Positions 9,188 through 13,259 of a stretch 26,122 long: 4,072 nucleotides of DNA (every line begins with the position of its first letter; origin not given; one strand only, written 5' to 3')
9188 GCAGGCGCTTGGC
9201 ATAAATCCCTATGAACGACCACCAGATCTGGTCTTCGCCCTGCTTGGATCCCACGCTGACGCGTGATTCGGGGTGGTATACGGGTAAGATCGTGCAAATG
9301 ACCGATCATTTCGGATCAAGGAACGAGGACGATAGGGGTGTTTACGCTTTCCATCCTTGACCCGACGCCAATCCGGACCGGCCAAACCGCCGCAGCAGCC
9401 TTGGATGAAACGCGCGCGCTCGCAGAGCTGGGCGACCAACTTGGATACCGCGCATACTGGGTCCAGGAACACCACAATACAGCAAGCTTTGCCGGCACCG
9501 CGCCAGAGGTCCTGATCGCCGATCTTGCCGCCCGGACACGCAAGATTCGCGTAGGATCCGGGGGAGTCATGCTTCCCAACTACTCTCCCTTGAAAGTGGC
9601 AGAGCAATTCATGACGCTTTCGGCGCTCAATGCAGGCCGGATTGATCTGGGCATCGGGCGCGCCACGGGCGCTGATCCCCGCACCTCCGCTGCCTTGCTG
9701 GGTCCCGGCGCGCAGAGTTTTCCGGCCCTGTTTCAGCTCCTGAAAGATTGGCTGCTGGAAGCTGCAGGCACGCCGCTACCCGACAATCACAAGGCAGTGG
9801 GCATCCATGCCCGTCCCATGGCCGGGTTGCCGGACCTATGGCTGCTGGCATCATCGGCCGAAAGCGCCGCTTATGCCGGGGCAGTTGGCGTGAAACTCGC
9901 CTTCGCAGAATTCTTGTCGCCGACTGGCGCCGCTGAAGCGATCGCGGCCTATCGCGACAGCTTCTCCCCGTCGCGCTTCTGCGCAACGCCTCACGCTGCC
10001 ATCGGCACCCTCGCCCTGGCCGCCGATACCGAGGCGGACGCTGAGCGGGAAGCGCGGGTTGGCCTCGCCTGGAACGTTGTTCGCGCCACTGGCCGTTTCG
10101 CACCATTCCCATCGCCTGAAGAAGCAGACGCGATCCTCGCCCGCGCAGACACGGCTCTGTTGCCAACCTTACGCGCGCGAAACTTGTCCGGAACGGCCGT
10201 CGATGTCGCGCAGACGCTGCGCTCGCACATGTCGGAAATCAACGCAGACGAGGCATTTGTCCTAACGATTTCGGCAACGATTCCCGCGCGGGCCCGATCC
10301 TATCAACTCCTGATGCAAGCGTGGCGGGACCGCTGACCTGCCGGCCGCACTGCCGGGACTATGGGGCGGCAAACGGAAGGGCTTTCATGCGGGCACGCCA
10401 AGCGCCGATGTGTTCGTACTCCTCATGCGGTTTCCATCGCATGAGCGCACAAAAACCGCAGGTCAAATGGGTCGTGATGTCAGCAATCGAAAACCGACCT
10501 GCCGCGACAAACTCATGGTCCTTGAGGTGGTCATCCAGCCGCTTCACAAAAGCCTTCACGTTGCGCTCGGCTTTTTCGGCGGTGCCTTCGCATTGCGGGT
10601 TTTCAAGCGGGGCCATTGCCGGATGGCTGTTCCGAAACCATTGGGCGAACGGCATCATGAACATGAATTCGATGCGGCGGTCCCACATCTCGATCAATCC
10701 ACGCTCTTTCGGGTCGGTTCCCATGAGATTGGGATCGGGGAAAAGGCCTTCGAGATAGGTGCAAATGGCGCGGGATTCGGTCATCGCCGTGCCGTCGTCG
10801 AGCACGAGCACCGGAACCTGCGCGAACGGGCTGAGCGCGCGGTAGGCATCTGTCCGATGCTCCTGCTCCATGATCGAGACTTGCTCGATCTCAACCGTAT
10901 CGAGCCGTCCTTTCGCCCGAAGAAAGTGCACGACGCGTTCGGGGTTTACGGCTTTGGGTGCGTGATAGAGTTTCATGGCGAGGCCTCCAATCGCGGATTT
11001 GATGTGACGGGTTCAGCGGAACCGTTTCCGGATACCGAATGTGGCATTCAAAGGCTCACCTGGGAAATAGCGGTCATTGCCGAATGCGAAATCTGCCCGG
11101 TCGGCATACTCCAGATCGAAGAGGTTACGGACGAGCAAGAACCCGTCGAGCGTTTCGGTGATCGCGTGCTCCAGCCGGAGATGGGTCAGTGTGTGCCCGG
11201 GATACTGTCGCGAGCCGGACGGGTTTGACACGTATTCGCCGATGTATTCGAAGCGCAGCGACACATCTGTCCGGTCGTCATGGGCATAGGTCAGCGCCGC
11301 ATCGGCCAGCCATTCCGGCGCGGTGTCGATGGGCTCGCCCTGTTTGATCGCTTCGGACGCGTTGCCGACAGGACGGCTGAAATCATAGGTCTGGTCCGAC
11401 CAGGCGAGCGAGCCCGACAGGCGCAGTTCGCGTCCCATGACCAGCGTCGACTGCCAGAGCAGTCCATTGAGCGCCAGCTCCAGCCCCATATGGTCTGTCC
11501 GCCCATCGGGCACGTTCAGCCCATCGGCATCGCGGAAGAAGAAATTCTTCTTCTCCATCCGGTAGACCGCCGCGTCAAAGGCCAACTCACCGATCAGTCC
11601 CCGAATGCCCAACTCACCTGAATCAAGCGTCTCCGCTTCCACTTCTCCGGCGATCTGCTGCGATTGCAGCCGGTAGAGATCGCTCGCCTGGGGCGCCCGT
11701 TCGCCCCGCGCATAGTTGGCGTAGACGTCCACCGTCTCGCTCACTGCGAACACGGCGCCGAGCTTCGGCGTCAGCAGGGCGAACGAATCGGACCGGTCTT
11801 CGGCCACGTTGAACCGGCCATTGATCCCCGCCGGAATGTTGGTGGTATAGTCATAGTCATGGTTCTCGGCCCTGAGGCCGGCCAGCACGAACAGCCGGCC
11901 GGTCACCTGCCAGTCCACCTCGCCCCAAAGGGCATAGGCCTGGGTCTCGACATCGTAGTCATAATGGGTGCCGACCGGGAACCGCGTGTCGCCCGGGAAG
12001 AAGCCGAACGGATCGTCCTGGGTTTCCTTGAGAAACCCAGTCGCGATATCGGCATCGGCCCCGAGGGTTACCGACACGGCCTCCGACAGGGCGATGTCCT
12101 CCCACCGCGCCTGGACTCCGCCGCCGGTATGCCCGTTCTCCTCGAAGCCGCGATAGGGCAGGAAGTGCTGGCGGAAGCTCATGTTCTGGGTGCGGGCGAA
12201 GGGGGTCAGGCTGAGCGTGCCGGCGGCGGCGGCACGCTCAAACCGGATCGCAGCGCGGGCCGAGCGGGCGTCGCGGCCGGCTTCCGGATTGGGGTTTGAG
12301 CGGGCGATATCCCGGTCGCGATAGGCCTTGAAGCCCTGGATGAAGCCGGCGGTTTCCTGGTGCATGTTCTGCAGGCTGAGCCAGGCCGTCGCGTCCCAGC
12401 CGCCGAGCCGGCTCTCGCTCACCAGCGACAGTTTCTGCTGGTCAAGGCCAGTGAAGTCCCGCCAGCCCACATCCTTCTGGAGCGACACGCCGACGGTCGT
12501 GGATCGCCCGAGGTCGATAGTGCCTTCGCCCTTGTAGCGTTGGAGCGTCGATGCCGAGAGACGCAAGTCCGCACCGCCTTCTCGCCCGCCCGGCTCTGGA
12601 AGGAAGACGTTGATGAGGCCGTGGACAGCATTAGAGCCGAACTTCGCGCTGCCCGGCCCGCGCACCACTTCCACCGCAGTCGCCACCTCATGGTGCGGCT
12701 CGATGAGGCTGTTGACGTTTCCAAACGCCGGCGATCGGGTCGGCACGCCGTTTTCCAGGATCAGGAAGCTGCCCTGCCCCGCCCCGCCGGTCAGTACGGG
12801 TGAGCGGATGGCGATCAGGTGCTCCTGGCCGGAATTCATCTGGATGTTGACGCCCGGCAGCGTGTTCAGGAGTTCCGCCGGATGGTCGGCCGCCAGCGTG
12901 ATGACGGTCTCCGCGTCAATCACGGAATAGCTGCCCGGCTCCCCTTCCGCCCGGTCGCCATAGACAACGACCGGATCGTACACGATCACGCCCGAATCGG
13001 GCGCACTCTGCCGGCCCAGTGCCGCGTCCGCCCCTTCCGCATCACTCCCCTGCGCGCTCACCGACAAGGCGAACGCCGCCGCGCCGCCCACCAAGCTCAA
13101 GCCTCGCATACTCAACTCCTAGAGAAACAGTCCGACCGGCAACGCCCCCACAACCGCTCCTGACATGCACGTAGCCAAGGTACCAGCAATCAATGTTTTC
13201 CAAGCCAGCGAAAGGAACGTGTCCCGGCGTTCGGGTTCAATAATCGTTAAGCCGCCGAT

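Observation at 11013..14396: nupC and a TonB-dependent receptor form one operon, predicting energised outer-membrane nucleoside uptake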

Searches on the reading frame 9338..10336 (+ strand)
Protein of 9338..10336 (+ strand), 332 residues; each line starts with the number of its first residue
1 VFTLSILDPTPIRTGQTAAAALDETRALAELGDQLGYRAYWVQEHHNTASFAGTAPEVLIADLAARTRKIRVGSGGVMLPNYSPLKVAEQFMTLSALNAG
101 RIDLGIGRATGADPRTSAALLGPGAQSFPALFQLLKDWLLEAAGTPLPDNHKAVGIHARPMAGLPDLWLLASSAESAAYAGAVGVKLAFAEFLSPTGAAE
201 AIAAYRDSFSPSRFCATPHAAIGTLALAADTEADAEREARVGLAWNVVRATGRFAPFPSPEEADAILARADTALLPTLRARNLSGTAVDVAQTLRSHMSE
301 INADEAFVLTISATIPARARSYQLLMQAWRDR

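Call 4: search_protein_families(library=pfam, proteins=[window:9338-10336:+])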
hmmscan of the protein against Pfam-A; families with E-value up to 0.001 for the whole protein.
window:9338-10336:+ (332 aa): 1 family
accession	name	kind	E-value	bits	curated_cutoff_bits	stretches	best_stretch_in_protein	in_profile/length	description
PF00296.26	Bac_luciferase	-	8.7e-30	104.6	27.9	1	5-274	4-282/314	Luciferase-like monooxygenase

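Call 5: search_protein_families(library=ncbifam, proteins=[window:9338-10336:+])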
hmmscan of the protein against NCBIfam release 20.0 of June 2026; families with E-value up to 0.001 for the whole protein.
window:9338-10336:+ (332 aa): 20 families
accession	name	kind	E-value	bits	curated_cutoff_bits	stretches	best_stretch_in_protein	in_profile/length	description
TIGR03558.1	oxido_grp_1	subfamily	4.2e-95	318.7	166.95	1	4-328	1-325/325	MsnO8 family LLM class oxidoreductase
NF007802.0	PRK10508.1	equivalog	2.1e-57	194.7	540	1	3-328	7-329/335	luciferase-like monooxygenase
TIGR03858.1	LLM_2I7G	subfamily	1e-15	57.6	462.25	1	17-133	20-132/337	Atu2307/SP_0267 family LLM class monooxygenase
TIGR04020.1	seco_metab_LLM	subfamily_domain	3.4e-15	56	244.45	1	28-210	24-212/341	MupA/Atu3671 family FMN-dependent luciferase-like monooxygenase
TIGR04027.1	LLM_KPN_01858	hypoth_equivalog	4.8e-15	55.3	412.9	1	33-187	30-181/326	putative FMN-dependent luciferase-like monooxygenase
TIGR04036.1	LLM_CE1758_fam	subfamily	6.8e-13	48.2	479.1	1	8-110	14-114/355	CE1758 family FMN-dependent luciferase-like monooxygenase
TIGR03571.1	lucif_BA3436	subfamily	2.2e-10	40.3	303.9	1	10-107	17-120/304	TIGR03571 family LLM class oxidoreductase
NF052254.1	luciferase_Alph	exception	1.4e-09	37.7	600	1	24-109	23-108/354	luciferase subunit alpha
TIGR03857.1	F420_MSMEG_2249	hypoth_equivalog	2e-09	37.1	218.4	1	18-114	13-100/329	TIGR03857 family LLM class F420-dependent oxidoreductase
TIGR03619.1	F420_Rv2161c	subfamily_domain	1.8e-08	34.3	166.9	1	27-107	2-97/247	TIGR03619 family F420-dependent LLM class oxidoreductase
TIGR03854.1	F420_MSMEG_3544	hypoth_equivalog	6.9e-07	28.9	295.6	1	18-206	8-195/290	TIGR03854 family LLM class F420-dependent oxidoreductase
NF002619.0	PRK02271.1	equivalog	1.8e-06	27.5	276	1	24-108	15-94/329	5,10-methylenetetrahydromethanopterin reductase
TIGR03559.1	F420_Rv3520c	subfamily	2e-06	27.1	335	1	27-108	17-92/325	LLM class F420-dependent oxidoreductase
TIGR03621.1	F420_MSMEG_2516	subfamily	2.2e-06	27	213.15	1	21-107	12-93/295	TIGR03621 family F420-dependent LLM class oxidoreductase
TIGR03560.1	F420_Rv1855c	subfamily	5.2e-06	26.4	231.4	1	19-108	9-104/227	TIGR03560 family F420-dependent LLM class oxidoreductase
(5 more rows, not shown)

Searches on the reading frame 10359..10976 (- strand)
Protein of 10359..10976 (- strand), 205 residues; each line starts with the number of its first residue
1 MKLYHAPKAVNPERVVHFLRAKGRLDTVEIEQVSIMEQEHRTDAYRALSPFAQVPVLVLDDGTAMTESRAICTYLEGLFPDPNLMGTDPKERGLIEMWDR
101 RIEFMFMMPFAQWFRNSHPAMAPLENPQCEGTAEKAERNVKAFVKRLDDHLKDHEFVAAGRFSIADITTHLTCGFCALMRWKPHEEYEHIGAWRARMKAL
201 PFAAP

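Call 4: search_protein_families(library=pfam, proteins=[window:10359-10976:-])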
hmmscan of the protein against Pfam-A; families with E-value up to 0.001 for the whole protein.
window:10359-10976:- (205 aa): 5 families
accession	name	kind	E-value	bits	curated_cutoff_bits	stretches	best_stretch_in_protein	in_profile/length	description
PF13417.12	GST_N_3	-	4.4e-13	49.8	22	1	3-82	1-74/75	Glutathione S-transferase, N-terminal domain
PF13409.12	GST_N_2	-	1.7e-12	48.2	25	1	13-76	6-68/70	Glutathione S-transferase, N-terminal domain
PF02798.26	GST_N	-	2e-09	38.1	20.9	1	1-76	3-75/76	Glutathione S-transferase, N-terminal domain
PF00043.30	GST_C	-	9.3e-07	29.4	20.7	1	121-201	10-93/93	Glutathione S-transferase, C-terminal domain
PF13410.11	GST_C_2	-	0.00012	22.5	24.9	1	133-169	4-40/69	Glutathione S-transferase, C-terminal domain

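Call 5: search_protein_families(library=ncbifam, proteins=[window:10359-10976:-])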
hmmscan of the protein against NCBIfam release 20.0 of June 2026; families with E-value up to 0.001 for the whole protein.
window:10359-10976:- (205 aa): 8 families
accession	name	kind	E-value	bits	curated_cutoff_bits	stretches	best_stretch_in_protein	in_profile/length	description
NF007831.0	PRK10542.1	equivalog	1.7e-14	53.8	198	1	1-201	1-189/201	glutathione transferase GstA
TIGR01262.1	maiA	equivalog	2.2e-11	43.7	171.05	1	29-93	26-91/211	maleylacetoacetate isomerase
NF050814.1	FtsZBindFzlA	equivalog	2.1e-10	40.7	300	1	14-201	17-204/228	FtsZ-binding protein FzlA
NF011693.0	PRK15113.1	equivalog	1.2e-09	38.1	150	1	26-167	31-169/214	glutathione transferase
NF007016.1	PRK09481.1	equivalog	1.8e-07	30.8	314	1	3-104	13-108/209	stringent starvation protein SspA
NF007682.0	PRK10357.1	equivalog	1.2e-05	24.9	181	1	46-180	41-169/202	glutathione S-transferase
NF007702.0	PRK10387.1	equivalog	2.7e-05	24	133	1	27-102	23-93/215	glutaredoxin 2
NF049950.1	IsopEpoxGlthnTfaseIsoI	equivalog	0.00014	21.5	300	0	47-103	46-102/238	iIsoprene-epoxide--glutathione S-transferase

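Call 65: search_solved_structures(query=window:10359-10976:-, max_evalue=0.00001)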
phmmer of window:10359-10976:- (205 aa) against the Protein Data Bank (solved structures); distinct sequences matched with E-value up to 0.00001: 75 (the best 60 are shown).
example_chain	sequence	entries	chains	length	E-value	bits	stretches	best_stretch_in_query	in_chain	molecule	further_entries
4n0v_A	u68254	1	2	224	5.3e-34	120.8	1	1-201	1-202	Glutathione S-transferase, N-terminal domain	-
7miq_A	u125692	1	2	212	4.7e-25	91.6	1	1-199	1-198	Glutathione S-transferase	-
3erf_A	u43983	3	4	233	5.7e-25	91.3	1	2-201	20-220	Glutathione S-transferase 2 | Saccharomyces cerevisiae Gtt2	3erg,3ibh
1jlv_A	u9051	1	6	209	4.8e-13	52.3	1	4-198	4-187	glutathione transferase GST1-3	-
4g9h_A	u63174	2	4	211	6.4e-12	48.7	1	1-201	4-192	Glutathione S-transferase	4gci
1a0f_A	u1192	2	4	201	6.9e-12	48.5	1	1-201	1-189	GLUTATHIONE S-TRANSFERASE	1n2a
9nxw_A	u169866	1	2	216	1.3e-11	47.7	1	19-197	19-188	Glutathione S transferase class delta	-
5ey6_A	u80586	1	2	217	1.7e-11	47.3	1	3-176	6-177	Phi class glutathione transferase GSTF2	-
6ezy_A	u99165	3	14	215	3.2e-11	46.3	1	5-172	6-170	Glutathione S-transferase F9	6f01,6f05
4kgi_A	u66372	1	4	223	3.8e-11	46.1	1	1-201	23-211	Glutathione S-transferase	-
4o7h_A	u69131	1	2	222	5.2e-11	45.7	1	14-202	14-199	Glutathione S-transferase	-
6m1t_A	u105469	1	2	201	1.4e-10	44.2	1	1-201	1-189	Glutathione S-transferase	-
6to3_AAA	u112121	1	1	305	3.1e-10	43.1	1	10-202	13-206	Glutathione transferase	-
3zmk_A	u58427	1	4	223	8.8e-10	41.7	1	21-202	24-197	GLUTATHIONE S-TRANSFERASE E2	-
3zml_A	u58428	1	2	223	9.4e-10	41.6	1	21-202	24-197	GLUTATHIONE S-TRANSFERASE E2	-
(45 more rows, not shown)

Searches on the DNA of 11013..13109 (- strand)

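Call 71: search_rna_families(sources=[L086, L088, L122, L131, L133, L137, L140, L153, L155, L160, L163], threshold=gathering)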
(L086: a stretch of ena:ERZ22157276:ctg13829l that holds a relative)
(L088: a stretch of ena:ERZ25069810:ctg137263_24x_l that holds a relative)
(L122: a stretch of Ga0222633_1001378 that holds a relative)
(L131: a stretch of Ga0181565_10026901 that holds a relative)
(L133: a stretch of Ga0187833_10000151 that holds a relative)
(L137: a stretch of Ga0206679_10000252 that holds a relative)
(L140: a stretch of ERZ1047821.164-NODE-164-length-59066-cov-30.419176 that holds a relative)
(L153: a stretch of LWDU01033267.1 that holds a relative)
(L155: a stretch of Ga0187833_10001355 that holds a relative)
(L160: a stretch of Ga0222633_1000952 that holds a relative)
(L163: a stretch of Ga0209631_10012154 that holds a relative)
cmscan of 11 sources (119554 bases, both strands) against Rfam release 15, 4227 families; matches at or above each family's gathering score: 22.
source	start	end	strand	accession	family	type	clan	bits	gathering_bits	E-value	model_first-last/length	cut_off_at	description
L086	1435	1531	-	RF00169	Bacteria_small_SRP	Gene;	CL00003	74.3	40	2e-14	1-97/97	no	Bacterial small signal recognition particle RNA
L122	9299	9371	+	RF00005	tRNA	Gene; tRNA;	CL00001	72.8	29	9.8e-14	1-71/71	no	tRNA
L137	9450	9522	+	RF00005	tRNA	Gene; tRNA;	CL00001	72.8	29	9.8e-14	1-71/71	no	tRNA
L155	2581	2677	-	RF00169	Bacteria_small_SRP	Gene;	CL00003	72.1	40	7.9e-14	1-97/97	no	Bacterial small signal recognition particle RNA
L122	1571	1667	-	RF00169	Bacteria_small_SRP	Gene;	CL00003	71.2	40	1.5e-13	1-97/97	no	Bacterial small signal recognition particle RNA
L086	9100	9172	+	RF00005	tRNA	Gene; tRNA;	CL00001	70.5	29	4.3e-13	1-71/71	no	tRNA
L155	9727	9799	+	RF00005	tRNA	Gene; tRNA;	CL00001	70.4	29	4.6e-13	1-71/71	no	tRNA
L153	3108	3204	-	RF00169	Bacteria_small_SRP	Gene;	CL00003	69.5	40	4.3e-13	1-97/97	no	Bacterial small signal recognition particle RNA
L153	9469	9541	+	RF00005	tRNA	Gene; tRNA;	CL00001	68.6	29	1.5e-12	1-71/71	no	tRNA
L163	6812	6884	+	RF00005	tRNA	Gene; tRNA;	CL00001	68.6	29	1.5e-12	1-71/71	no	tRNA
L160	7435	7507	+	RF00005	tRNA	Gene; tRNA;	CL00001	67.5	29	2.9e-12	1-71/71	no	tRNA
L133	9894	9966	+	RF00005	tRNA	Gene; tRNA;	CL00001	67.2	29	3.5e-12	1-71/71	no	tRNA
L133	1847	1943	-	RF00169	Bacteria_small_SRP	Gene;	CL00003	65.9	40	4.5e-12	1-97/97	no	Bacterial small signal recognition particle RNA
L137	9323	9395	+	RF00005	tRNA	Gene; tRNA;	CL00001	59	29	6.1e-10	1-71/71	no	tRNA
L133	9758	9830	+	RF00005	tRNA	Gene; tRNA;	CL00001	58.1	29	1.1e-09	1-71/71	no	tRNA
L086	8949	9021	+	RF00005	tRNA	Gene; tRNA;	CL00001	57.6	29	1.5e-09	1-71/71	no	tRNA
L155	9576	9648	+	RF00005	tRNA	Gene; tRNA;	CL00001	57.6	29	1.5e-09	1-71/71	no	tRNA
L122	9170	9242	+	RF00005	tRNA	Gene; tRNA;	CL00001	57.1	29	2e-09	1-71/71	no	tRNA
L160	7242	7314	+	RF00005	tRNA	Gene; tRNA;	CL00001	56.7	29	2.7e-09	1-71/71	no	tRNA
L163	6662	6734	+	RF00005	tRNA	Gene; tRNA;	CL00001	55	29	7.7e-09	1-71/71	no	tRNA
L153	9318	9390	+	RF00005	tRNA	Gene; tRNA;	CL00001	54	29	1.5e-08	1-71/71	no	tRNA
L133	1636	1720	-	RF00005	tRNA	Gene; tRNA;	CL00001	53.8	29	1.7e-08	1-71/71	no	tRNA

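Call 72: search_rna_families(sources=[L004, L007, L014, L021, L025, L054, L060, L061, L062], threshold=gathering)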
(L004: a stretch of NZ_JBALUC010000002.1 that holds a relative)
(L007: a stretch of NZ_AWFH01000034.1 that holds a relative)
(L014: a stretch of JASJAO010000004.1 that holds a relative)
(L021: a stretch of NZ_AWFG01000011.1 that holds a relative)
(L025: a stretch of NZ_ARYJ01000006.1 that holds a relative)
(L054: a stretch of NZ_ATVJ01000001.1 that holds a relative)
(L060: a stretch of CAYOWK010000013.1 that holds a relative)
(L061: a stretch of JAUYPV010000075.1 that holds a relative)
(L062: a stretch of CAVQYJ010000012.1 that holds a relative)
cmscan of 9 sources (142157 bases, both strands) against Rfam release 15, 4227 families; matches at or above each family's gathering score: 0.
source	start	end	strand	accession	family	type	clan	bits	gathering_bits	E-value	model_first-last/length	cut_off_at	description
